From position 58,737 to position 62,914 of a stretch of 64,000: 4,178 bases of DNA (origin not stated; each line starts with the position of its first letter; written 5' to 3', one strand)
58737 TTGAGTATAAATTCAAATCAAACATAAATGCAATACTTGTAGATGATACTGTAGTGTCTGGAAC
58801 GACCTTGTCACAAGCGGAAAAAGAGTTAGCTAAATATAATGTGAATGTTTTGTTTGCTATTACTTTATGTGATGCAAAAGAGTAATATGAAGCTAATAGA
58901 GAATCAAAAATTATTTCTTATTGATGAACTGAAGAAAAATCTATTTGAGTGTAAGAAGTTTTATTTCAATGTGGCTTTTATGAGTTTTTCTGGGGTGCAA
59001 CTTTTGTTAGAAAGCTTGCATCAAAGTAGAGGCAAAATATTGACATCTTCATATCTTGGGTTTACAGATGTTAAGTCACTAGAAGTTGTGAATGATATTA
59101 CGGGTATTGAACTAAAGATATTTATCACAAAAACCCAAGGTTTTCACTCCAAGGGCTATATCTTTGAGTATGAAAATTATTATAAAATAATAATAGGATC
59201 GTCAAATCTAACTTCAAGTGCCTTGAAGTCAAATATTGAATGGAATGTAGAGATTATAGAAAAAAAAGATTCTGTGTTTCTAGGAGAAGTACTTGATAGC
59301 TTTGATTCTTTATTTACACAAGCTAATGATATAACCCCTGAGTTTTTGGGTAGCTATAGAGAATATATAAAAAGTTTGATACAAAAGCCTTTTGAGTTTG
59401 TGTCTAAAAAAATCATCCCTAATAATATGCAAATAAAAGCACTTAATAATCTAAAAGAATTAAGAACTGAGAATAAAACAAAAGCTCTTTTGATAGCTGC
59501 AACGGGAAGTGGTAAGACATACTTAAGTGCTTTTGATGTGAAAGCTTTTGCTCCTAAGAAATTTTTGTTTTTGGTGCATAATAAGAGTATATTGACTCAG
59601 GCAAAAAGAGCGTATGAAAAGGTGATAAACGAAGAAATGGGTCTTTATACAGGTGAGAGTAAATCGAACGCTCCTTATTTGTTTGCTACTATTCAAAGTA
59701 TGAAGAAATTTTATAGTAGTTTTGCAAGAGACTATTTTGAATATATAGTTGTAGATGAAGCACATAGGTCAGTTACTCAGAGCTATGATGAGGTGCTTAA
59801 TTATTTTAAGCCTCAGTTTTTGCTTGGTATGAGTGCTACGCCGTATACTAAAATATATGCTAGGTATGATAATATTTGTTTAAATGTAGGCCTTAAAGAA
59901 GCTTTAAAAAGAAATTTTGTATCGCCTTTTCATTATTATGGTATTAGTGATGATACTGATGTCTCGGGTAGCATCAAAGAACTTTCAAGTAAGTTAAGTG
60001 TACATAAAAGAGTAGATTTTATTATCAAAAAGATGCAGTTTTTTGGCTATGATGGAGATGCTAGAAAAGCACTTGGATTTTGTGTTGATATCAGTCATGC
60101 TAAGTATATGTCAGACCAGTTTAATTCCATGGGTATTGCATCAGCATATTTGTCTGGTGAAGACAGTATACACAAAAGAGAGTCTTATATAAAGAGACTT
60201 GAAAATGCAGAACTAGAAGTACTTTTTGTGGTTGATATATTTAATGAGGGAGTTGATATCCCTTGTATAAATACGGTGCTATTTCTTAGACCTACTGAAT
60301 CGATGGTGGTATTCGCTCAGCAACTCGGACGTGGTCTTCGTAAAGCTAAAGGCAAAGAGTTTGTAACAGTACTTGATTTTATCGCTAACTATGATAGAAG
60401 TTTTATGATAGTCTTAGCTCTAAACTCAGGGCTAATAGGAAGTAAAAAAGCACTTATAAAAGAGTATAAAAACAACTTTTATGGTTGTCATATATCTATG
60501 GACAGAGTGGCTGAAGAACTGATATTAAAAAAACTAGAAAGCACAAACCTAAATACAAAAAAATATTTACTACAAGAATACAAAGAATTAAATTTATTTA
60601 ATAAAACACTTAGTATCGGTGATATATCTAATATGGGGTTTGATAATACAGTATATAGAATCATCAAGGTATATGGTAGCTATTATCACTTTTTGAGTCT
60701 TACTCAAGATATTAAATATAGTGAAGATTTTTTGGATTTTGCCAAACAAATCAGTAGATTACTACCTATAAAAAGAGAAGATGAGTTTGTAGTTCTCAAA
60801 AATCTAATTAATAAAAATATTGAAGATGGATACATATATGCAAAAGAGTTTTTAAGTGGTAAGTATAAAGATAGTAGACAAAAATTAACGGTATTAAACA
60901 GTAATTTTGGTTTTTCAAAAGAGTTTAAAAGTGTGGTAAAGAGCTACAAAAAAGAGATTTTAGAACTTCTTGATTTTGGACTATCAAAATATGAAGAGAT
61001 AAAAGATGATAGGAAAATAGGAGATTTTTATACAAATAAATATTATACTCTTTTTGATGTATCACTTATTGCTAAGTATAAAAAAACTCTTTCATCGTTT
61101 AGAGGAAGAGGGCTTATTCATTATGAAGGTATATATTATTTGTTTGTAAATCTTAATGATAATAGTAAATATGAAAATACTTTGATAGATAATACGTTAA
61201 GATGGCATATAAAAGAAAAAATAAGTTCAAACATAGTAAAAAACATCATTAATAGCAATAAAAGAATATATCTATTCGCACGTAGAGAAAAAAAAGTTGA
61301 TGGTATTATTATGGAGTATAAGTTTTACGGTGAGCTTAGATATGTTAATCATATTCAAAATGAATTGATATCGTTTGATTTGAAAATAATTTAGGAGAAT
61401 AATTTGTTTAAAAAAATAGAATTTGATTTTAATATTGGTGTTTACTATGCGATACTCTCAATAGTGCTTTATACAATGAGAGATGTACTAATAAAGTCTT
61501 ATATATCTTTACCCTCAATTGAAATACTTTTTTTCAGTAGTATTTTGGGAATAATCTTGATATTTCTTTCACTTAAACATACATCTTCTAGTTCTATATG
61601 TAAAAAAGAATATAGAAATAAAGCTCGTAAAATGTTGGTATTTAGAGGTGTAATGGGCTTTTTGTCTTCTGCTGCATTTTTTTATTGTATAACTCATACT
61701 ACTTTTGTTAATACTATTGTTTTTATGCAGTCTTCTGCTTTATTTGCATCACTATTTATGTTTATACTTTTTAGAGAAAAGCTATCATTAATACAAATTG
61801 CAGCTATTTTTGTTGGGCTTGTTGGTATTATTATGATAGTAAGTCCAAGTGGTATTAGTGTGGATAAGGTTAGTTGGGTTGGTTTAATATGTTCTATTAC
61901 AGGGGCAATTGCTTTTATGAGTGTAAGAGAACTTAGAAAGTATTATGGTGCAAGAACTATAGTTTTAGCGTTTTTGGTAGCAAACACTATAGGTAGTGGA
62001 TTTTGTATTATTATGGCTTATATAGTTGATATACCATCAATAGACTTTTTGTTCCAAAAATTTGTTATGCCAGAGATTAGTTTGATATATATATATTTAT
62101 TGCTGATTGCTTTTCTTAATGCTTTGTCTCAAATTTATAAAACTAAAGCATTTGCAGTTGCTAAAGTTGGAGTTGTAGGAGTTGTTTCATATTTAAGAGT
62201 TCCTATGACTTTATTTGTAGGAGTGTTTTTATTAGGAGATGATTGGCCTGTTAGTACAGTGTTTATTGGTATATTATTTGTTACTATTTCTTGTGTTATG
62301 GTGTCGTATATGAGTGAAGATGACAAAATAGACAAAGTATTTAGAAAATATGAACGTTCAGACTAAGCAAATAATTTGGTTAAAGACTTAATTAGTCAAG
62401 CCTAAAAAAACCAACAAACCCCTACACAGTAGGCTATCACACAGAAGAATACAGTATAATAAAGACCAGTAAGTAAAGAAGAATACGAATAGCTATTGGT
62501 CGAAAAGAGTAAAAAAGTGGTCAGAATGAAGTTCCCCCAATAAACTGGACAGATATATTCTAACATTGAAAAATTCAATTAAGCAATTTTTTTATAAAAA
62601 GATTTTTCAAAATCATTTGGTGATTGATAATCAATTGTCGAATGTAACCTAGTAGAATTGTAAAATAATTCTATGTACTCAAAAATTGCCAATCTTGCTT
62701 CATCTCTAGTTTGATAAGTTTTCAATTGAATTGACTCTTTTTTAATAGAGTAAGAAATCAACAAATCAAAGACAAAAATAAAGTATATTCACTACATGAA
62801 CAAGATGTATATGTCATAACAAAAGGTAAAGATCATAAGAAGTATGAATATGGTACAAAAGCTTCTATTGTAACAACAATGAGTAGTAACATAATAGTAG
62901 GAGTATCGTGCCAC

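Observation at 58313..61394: comFC immediately followed by an 835-aa PLD-nuclease / SF2-helicase / DUF3427-type gene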

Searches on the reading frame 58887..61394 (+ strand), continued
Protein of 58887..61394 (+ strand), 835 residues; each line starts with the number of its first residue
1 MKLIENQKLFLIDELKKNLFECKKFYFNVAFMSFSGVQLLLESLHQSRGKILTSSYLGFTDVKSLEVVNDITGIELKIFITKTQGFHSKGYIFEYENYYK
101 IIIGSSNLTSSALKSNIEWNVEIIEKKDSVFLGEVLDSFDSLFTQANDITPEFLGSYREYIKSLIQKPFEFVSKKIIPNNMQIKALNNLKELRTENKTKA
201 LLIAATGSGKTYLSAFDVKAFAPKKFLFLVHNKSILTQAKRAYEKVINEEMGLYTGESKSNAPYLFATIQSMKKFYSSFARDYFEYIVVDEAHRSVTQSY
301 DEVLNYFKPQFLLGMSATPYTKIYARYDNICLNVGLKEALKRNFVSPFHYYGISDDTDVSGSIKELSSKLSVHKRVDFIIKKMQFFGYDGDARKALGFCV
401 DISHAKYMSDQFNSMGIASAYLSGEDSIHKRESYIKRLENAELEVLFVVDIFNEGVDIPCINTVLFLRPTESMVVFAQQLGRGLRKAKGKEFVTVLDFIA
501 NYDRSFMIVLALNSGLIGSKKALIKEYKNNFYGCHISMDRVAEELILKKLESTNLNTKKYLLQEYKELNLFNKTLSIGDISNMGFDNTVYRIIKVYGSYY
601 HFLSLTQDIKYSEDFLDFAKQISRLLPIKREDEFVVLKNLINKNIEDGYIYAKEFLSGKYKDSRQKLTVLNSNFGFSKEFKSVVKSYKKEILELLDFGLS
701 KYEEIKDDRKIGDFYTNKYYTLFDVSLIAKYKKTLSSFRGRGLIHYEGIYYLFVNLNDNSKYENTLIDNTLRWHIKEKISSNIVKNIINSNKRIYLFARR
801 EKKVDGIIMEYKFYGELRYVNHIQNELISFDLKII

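Call 58: find_encoding_contigs(protein=P0045, flank=5000, max_places=3)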
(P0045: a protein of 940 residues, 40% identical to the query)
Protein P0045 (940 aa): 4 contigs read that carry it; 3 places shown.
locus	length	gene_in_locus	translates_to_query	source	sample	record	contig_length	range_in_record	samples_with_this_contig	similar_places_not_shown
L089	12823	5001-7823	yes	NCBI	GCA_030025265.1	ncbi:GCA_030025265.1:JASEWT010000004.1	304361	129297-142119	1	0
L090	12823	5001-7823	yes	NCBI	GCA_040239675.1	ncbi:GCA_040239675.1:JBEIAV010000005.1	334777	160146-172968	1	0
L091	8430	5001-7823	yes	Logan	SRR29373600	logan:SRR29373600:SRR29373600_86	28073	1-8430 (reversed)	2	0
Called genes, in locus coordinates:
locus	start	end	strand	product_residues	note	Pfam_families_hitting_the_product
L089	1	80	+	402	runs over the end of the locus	-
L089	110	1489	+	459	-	PF07687:M20_dimer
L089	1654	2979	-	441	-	-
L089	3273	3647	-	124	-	-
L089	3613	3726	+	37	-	-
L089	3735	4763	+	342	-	PF02378:PTS_EIIC, PF00367:PTS_EIIB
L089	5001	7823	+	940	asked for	PF13091:PLDc_2, PF00270:DEAD, PF04851:ResIII, PF18766:SWI2_SNF2, PF00271:Helicase_C, PF26350:DUF8090, PF11907:DUF3427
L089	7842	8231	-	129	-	PF00293:NUDIX, PF14815:NUDIX_4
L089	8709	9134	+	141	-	PF07022:Phage_CI_repr (weak), PF12844:HTH_19, PF13443:HTH_26, PF13560:HTH_31 (weak), PF01381:HTH_3, PF04014:MazE_antitoxin (weak)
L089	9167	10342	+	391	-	PF00201:UDPGT, PF06722:EryCIII-like_C, PF04101:Glyco_tran_28_C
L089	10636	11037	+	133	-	PF11337:DUF3139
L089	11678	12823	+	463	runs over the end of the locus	PF03606:DcuC, PF03806:ABG_transport (faint)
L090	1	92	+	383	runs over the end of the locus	PF00465:Fe-ADH, PF13685:Fe-ADH_2, PF25137:ADH_Fe_C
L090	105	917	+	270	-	PF08282:Hydrolase_3, PF00702:Hydrolase (weak), PF05116:S6PP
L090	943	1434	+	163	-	PF00358:PTS_EIIA_1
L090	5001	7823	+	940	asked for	PF13091:PLDc_2, PF00270:DEAD, PF04851:ResIII, PF18766:SWI2_SNF2, PF00271:Helicase_C, PF26350:DUF8090, PF11907:DUF3427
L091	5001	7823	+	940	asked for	PF13091:PLDc_2, PF00270:DEAD, PF04851:ResIII, PF18766:SWI2_SNF2, PF00271:Helicase_C, PF26350:DUF8090, PF11907:DUF3427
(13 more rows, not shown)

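Call 59: find_encoding_contigs(protein=P0016, flank=5000, max_places=2)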
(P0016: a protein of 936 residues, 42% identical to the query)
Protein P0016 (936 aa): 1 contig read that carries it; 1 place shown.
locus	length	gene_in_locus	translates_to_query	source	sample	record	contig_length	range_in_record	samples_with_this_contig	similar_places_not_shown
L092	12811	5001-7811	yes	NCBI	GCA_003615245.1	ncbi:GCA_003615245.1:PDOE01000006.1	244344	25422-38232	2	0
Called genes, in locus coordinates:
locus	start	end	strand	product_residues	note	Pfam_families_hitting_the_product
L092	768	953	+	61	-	-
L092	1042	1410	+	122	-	PF11969:DcpS_C, PF01230:HIT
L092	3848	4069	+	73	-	PF02229:PC4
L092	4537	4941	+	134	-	PF00293:NUDIX, PF14815:NUDIX_4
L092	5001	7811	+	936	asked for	PF13091:PLDc_2, PF00270:DEAD, PF04851:ResIII, PF18766:SWI2_SNF2, PF00271:Helicase_C, PF26350:DUF8090, PF11907:DUF3427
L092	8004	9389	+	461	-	-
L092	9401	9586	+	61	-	-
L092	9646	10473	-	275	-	PF08378:NERD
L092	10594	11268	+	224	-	PF04471:Mrr_cat, PF22722:NA-iREase1, PF13156:Mrr_cat_2 (weak)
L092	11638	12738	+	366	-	PF08378:NERD, PF00570:HRDC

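Call 62: find_encoding_contigs(protein=P0002, flank=5000, max_places=3)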
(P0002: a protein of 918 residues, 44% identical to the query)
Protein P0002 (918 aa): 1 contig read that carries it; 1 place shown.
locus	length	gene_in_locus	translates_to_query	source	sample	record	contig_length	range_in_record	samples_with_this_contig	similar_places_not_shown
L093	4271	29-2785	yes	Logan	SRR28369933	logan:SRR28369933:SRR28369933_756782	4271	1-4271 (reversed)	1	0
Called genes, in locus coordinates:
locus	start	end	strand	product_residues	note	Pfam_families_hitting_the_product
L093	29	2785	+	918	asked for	PF13091:PLDc_2, PF00270:DEAD, PF04851:ResIII, PF18766:SWI2_SNF2, PF00271:Helicase_C, PF26350:DUF8090, PF11907:DUF3427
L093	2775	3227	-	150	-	PF02639:DUF188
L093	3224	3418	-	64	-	PF09962:DUF2196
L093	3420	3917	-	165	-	-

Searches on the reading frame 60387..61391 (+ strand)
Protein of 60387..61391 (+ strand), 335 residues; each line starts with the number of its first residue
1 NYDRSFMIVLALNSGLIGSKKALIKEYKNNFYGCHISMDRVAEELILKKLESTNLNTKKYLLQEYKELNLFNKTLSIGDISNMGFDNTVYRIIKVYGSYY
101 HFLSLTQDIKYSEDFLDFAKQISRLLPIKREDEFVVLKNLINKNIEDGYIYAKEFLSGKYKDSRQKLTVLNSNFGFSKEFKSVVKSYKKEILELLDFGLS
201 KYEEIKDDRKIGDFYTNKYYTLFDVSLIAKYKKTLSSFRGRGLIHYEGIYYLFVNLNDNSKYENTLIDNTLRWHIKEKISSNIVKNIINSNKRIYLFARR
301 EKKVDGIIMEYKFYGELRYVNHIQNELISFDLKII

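Call 16: search_protein_families(library=pfam, proteins=[window:60387-61391:+], max_evalue=10)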
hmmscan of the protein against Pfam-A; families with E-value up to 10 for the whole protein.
window:60387-61391:+ (335 aa): 0 families

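Call 56: search_protein_representatives(protein=window:60564-61391:+)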
Query: 276 residues. Proteins with E-value up to 0.001 (for the whole library): 21; up to 1e-10: 2; up to 1e-30: 1. The best 21 are listed.
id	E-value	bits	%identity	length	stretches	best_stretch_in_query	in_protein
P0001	2.9e-170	581.0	100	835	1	1-276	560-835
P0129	5.2e-11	59.0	34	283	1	73-271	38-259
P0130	2.8e-10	56.6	33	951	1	32-275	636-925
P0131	2.7e-09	53.4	30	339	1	123-275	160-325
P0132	3.8e-09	52.9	33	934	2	85-264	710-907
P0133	1.9e-07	47.3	28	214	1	124-260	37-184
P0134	1.1e-06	44.8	32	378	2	79-258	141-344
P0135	2.8e-06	43.5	34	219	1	93-274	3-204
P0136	1.2e-05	41.5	35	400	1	37-234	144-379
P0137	1.8e-05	40.8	29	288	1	132-261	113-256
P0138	3.1e-05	40.1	33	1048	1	49-274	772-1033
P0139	3.4e-05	39.9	31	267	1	127-262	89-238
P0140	7.6e-05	38.8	33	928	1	31-259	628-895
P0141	8.1e-05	38.7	31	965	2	122-269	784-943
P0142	1.8e-04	37.6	32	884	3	23-75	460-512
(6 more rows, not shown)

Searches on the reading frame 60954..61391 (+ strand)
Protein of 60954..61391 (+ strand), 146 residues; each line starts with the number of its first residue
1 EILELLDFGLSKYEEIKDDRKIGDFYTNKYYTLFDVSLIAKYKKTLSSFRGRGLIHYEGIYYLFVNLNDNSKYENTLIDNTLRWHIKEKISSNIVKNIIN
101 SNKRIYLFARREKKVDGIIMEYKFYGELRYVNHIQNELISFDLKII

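Call 66: predict_structure(alignment_id=A6)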
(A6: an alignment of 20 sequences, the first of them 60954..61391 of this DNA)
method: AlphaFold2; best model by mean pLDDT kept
length: 146 residues; sequences in the alignment: 20
mean_pLDDT: 65.7   pTM: 0.60
mean pLDDT of the five models: 65.7, 63.1, 62.5, 60.8, 58.9
residues with pLDDT >= 90: 0; 70-90: 77; 50-70: 30; < 50: 39
segments of 3 or more residues with pLDDT < 50: 1-5, 19-50
pLDDT, mean of each block of 10 residues (from residue 1): 50 51 35 42 37 70 79 75 78 75 78 74 82 79 88
secondary structure, 60 per line:
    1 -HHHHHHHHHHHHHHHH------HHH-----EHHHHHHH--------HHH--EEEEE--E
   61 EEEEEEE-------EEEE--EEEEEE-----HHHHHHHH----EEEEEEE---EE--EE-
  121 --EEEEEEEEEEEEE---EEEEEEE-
elements in order: H2-17 H33-39 E53-57 E60-67 E75-78 E81-86 H92-99 E104-110 E123-135 E139-145

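Call 68: fold_search(model_id=the predicted structure, library=pdb)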
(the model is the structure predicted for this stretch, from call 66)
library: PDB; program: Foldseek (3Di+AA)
matches with E <= 10: 679; with E <= 0.001: 3
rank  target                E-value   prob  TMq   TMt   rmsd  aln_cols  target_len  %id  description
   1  7clg_A                2.0e-05  1.00  0.55  0.12   7.0       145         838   22  Crystal structure of the ATP-dependent restriction endonuclease SauUSI (released 2021-01-20)
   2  7clg_B                2.6e-04  1.00  0.42  0.10  14.5       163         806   14  Crystal structure of the ATP-dependent restriction endonuclease SauUSI (released 2021-01-20)
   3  6a5n_A                3.7e-04  1.00  0.48  0.17   5.5       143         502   12  Crystal structure of Arabidopsis thaliana SUVH6 in complex with methylated DNA (released 2018-08-29)
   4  6a5m                  1.4e-03  1.00  0.45  0.16   5.8       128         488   12  Crystal structure of Arabidopsis thaliana SUVH6 in complex with SAM, form 2 (released 2018-08-29)
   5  6a5k                  2.9e-03  1.00  0.42  0.16   6.0       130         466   12  Crystal structure of Arabidopsis thaliana SUVH6 in complex with SAM, form 1 (released 2018-08-29)
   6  4qep_A                8.8e-03  1.00  0.44  0.15   6.0       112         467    9  crystal structure of KRYPTONITE in complex with mCHG DNA and SAH (released 2014-07-30)
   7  4par_A                9.9e-03  0.99  0.40  0.21   5.8       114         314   18  The 5-Hydroxymethylcytosine-Specific Restriction Enzyme AbaSI in a Complex with Product-like DNA (released 2014-06-25)
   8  4qen_A                1.1e-02  1.00  0.44  0.15   6.0       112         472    9  crystal structure of KRYPTONITE in complex with mCHH DNA and SAH (released 2014-07-30)
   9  4rzl_A                1.6e-02  0.99  0.40  0.28   5.8       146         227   10  DNA recognition domain of the cytosine modification-dependent restriction endonuclease LpnPI (released 2015-06-10)
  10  7ypk_A                4.9e-02  0.87  0.32  0.08   5.6        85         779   14  Close-ring hexamer of the substrate-bound Lon protease with an S678A mutation (released 2023-10-25)
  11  4par_C                5.8e-02  0.98  0.44  0.23   4.7       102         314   17  The 5-Hydroxymethylcytosine-Specific Restriction Enzyme AbaSI in a Complex with Product-like DNA (released 2014-06-25)
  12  4nj5                  7.8e-02  0.98  0.44  0.15   4.0       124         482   10  Crystal structure of SUVH9 (released 2014-01-22)
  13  7cay                  8.8e-02  0.92  0.32  0.28   5.2        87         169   14  Crystal Structure of Lon N-terminal domain protein from Xanthomonas campestris (released 2020-10-14)
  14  7cr9_B                1.2e-01  0.89  0.35  0.26   5.3        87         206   16  Crystal structure of the N-terminal fragment (residue 1-206) of LonA protease from Meiothermus taiwanensis (released 2021-05-26)
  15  7cra                  1.4e-01  0.28  0.23  0.17  13.1       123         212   11  Crystal structure of the N-terminal fragment (residue 1-291) of LonA protease from Meiothermus taiwanensis (released 2021-05-26)
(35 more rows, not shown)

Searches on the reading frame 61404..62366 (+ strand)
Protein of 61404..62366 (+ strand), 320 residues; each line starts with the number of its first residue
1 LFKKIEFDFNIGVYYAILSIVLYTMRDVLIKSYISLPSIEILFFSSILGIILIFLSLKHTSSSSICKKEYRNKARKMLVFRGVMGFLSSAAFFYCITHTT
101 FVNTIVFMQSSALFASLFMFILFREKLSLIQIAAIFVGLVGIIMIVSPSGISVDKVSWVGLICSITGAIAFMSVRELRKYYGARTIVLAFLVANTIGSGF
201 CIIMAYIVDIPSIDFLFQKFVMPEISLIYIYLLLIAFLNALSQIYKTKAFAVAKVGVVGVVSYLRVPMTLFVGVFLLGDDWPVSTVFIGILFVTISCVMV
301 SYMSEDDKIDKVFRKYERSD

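Call 3: search_protein_families(library=pfam, proteins=[window:61404-62366:+], max_evalue=0.01)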
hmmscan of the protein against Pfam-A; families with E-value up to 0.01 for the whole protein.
window:61404-62366:+ (320 aa): 1 family
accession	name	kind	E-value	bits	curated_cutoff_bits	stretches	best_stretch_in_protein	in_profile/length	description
PF00892.27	EamA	-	6.7e-12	46.3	28.2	1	11-146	2-134/135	EamA-like transporter family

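Call 4: search_protein_families(library=padloc, proteins=[window:61404-62366:+], max_evalue=0.01)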
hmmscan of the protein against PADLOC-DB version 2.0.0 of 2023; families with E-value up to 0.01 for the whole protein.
window:61404-62366:+ (320 aa): 0 families

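Call 5: search_protein_families(library=ncbifam, proteins=[window:61404-62366:+], max_evalue=0.01)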
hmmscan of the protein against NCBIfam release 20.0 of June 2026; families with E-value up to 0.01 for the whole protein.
window:61404-62366:+ (320 aa): 1 family
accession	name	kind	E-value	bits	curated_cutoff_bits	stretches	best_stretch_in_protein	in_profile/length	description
TIGR00950.1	2A78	equivalog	4.6e-10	39.4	230.2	1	36-293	16-259/264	carboxylate/amino acid/amine transporter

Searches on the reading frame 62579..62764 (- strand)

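Call 45: search_protein_families(library=pfam, proteins=[window:62579-62764:-], max_evalue=0.001)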
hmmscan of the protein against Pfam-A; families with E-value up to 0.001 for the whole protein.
window:62579-62764:- (61 aa): 2 families
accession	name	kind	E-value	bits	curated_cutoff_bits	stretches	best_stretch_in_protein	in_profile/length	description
PF13333.12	rve_2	-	6.4e-11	42.7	22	1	6-54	6-53/56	Integrase core domain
PF13683.12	rve_3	-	0.00045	20.3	26.5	1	6-49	25-67/67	Integrase core domain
